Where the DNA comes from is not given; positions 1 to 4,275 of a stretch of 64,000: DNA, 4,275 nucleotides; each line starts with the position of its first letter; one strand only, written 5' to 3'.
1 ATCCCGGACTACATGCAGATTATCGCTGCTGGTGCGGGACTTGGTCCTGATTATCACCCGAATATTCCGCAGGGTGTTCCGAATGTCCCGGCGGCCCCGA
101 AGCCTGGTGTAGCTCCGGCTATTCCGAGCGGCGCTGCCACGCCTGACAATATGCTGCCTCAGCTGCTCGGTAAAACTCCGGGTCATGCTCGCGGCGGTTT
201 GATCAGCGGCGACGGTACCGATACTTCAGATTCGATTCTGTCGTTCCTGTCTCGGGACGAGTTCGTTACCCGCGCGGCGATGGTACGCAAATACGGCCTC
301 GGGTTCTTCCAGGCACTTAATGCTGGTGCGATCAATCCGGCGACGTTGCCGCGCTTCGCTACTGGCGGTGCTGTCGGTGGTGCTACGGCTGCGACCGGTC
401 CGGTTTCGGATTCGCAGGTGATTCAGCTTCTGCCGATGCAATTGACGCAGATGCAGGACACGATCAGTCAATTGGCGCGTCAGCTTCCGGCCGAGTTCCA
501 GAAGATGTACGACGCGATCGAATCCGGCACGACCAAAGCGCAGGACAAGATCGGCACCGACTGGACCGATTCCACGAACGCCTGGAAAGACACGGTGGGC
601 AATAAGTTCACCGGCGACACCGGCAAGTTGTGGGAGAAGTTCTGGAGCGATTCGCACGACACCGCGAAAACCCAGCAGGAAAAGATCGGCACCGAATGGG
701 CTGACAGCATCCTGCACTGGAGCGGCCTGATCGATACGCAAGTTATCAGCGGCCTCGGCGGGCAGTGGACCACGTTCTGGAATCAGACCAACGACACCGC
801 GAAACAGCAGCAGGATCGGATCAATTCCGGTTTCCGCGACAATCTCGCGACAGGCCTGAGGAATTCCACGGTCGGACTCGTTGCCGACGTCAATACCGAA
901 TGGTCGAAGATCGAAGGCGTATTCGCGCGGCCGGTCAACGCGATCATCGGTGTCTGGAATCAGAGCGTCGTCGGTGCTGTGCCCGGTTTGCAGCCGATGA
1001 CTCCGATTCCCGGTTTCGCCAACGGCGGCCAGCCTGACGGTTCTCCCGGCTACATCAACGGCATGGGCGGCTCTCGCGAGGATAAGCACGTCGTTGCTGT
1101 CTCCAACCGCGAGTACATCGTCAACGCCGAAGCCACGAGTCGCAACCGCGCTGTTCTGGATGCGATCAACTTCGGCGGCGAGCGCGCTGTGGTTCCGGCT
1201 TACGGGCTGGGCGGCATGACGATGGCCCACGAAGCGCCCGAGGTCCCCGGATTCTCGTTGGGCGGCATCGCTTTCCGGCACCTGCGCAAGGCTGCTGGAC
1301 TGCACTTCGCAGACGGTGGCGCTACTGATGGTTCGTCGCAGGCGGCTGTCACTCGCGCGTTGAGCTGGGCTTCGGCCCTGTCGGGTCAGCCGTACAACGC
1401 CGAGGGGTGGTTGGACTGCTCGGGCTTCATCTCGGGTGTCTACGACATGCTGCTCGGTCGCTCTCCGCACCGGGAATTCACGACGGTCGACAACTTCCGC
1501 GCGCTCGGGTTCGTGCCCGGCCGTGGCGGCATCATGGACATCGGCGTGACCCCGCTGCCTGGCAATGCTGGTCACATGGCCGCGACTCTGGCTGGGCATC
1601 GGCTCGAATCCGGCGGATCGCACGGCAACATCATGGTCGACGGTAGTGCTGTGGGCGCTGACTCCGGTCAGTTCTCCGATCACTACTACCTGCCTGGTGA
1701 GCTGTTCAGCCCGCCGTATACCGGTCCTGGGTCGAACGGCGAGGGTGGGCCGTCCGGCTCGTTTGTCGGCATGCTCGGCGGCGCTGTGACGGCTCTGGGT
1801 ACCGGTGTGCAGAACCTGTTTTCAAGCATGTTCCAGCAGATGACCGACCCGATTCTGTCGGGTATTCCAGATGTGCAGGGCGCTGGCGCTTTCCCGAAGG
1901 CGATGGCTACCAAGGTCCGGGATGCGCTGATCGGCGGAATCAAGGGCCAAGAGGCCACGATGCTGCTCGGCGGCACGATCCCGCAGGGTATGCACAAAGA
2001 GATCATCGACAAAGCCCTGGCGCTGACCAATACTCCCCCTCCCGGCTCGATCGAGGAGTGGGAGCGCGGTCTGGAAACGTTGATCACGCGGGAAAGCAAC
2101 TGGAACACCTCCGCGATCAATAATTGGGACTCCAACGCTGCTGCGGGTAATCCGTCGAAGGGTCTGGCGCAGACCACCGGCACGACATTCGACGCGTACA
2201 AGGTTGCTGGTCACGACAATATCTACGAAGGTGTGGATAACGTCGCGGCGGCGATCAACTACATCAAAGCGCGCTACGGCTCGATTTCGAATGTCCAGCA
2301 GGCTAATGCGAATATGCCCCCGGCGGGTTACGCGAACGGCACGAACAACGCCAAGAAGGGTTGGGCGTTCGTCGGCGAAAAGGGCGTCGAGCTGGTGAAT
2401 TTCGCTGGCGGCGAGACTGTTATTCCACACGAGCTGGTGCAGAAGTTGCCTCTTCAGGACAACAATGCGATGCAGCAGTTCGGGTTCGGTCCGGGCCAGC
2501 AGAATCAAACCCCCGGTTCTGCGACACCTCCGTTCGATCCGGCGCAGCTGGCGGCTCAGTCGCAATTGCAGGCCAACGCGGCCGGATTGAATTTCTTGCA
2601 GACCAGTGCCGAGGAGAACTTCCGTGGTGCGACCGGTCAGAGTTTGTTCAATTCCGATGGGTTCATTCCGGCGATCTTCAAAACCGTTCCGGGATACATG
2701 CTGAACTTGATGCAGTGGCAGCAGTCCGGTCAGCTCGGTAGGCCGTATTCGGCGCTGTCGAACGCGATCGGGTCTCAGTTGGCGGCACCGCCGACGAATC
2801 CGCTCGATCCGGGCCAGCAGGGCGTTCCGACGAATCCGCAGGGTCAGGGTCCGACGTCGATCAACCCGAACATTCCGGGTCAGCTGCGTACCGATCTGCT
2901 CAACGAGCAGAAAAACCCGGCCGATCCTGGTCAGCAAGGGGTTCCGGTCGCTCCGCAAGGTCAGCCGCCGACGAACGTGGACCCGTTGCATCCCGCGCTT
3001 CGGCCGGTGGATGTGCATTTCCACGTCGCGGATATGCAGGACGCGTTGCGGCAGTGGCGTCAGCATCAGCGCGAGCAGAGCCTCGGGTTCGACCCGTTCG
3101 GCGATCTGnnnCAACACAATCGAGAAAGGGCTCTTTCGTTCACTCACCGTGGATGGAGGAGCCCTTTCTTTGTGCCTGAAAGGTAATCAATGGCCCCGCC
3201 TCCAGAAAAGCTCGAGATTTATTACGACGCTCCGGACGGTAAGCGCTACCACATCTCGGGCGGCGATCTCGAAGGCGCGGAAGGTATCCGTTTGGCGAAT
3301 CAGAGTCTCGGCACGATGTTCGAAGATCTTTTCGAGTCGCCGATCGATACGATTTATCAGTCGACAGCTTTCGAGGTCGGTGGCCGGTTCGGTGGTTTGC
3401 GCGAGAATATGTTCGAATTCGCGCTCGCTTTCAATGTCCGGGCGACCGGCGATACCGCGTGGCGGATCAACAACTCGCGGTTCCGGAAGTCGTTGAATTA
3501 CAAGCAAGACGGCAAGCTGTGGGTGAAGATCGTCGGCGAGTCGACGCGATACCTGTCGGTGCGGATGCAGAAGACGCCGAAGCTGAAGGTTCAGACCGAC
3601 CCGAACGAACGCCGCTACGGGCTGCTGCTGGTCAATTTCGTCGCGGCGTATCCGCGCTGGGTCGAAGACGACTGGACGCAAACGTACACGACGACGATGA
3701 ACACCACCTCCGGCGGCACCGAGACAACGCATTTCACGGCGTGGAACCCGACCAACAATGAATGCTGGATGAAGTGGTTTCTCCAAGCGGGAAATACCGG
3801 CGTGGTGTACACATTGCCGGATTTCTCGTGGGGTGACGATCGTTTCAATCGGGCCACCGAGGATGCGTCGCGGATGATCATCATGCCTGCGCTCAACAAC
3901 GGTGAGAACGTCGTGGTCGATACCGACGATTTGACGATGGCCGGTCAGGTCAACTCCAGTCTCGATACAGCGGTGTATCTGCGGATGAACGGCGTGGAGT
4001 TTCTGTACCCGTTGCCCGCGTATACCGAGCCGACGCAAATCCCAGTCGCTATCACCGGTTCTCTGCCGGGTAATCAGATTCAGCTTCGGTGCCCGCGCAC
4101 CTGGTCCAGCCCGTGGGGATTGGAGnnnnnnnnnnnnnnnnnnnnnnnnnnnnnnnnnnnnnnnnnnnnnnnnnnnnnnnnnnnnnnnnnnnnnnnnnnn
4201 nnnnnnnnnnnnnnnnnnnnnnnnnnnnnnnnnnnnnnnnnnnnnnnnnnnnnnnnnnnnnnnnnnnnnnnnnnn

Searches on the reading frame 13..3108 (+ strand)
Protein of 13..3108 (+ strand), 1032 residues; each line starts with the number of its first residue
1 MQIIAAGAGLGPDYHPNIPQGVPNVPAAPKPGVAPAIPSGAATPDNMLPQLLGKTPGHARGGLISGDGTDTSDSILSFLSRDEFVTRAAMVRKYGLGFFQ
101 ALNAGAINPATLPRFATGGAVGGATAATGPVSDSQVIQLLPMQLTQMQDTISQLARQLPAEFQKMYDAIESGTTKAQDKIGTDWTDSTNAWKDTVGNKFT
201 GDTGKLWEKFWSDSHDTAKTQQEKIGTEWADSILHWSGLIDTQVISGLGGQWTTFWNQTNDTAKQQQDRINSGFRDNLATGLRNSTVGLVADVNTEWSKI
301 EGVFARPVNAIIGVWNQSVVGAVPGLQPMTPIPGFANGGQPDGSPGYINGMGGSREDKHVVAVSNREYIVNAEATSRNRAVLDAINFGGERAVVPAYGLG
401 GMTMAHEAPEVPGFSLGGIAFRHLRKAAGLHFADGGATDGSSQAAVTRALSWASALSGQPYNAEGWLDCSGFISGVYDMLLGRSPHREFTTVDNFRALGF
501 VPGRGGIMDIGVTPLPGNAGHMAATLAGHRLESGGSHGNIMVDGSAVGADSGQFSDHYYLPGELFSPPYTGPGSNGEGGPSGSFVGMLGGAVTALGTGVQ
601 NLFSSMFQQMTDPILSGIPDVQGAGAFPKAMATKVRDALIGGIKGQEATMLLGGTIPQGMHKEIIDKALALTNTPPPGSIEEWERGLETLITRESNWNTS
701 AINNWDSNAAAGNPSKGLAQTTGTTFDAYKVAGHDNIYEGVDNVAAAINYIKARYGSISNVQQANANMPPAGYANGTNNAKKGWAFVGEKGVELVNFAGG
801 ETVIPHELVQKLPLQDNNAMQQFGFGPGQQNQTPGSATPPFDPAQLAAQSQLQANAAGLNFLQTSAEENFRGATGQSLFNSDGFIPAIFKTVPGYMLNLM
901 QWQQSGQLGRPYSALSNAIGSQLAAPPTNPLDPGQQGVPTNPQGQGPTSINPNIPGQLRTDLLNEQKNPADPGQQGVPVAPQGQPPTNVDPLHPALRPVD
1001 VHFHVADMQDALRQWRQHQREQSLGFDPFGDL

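Call 12: search_protein_families(library=phrogs, proteins=[window:13-3108:+], max_evalue=0.001)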
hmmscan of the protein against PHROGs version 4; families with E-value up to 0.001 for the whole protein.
window:13-3108:+ (1032 aa): 24 families
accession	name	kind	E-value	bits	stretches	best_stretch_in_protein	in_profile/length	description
phrog_167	-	tail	7.5e-49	167.4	2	662-843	1308-1477/1555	tail length tape measure protein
phrog_5448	-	tail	1e-40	139.8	2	278-766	2218-2700/3103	tail length tape measure protein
phrog_971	-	lysis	3.9e-37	129.5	2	243-581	666-1038/1338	endolysin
phrog_3547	-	tail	1.1e-36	127.2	3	45-133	959-1041/1767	tail length tape measure protein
phrog_8537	-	unknown function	7.5e-32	112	1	686-792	164-268/384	-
phrog_10780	-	tail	1.5e-29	103.4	1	431-576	1134-1284/1694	tail length tape measure protein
phrog_4070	-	tail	1.3e-28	100.6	1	690-792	774-873/989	tail length tape measure protein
phrog_11489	-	unknown function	2.7e-28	99.6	1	682-789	1494-1604/1717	-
phrog_25241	-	tail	1.6e-24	87.5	2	58-129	678-748/810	tail length tape measure protein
phrog_4197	-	tail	1.5e-23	83.6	2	288-833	1109-1610/1783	tail length tape measure protein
phrog_23013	-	tail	7.6e-15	54.7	1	52-129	1250-1335/1379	tail length tape measure protein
phrog_13338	-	unknown function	1.8e-13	50.7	1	48-131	773-859/903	-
phrog_6090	-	tail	3e-11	42.7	2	54-134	1093-1194/1853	tail length tape measure protein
phrog_36058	-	unknown function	1.7e-07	31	1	689-751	562-627/766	-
phrog_3558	-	tail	3.9e-07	29.9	1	689-750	470-529/1047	tail protein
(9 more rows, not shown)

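Call 13: search_protein_families(library=pfam, proteins=[window:13-3108:+], max_evalue=0.001)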
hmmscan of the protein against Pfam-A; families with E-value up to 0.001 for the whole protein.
window:13-3108:+ (1032 aa): 1 family
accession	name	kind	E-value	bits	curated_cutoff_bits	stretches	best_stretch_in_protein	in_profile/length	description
PF01464.25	SLT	-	5.8e-08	32.8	21.3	1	683-782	13-103/117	Transglycosylase SLT domain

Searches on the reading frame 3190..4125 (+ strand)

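Call 12: search_protein_families(library=phrogs, proteins=[window:3190-4125:+], max_evalue=0.001)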
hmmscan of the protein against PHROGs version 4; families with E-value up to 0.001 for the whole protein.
window:3190-4125:+ (312 aa): 1 family
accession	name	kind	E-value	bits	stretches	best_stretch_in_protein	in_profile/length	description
phrog_106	-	tail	1e-61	210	1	6-312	37-323/329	minor tail protein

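Call 13: search_protein_families(library=pfam, proteins=[window:3190-4125:+], max_evalue=0.001)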
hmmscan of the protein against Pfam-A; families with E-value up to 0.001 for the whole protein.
window:3190-4125:+ (312 aa): 0 families
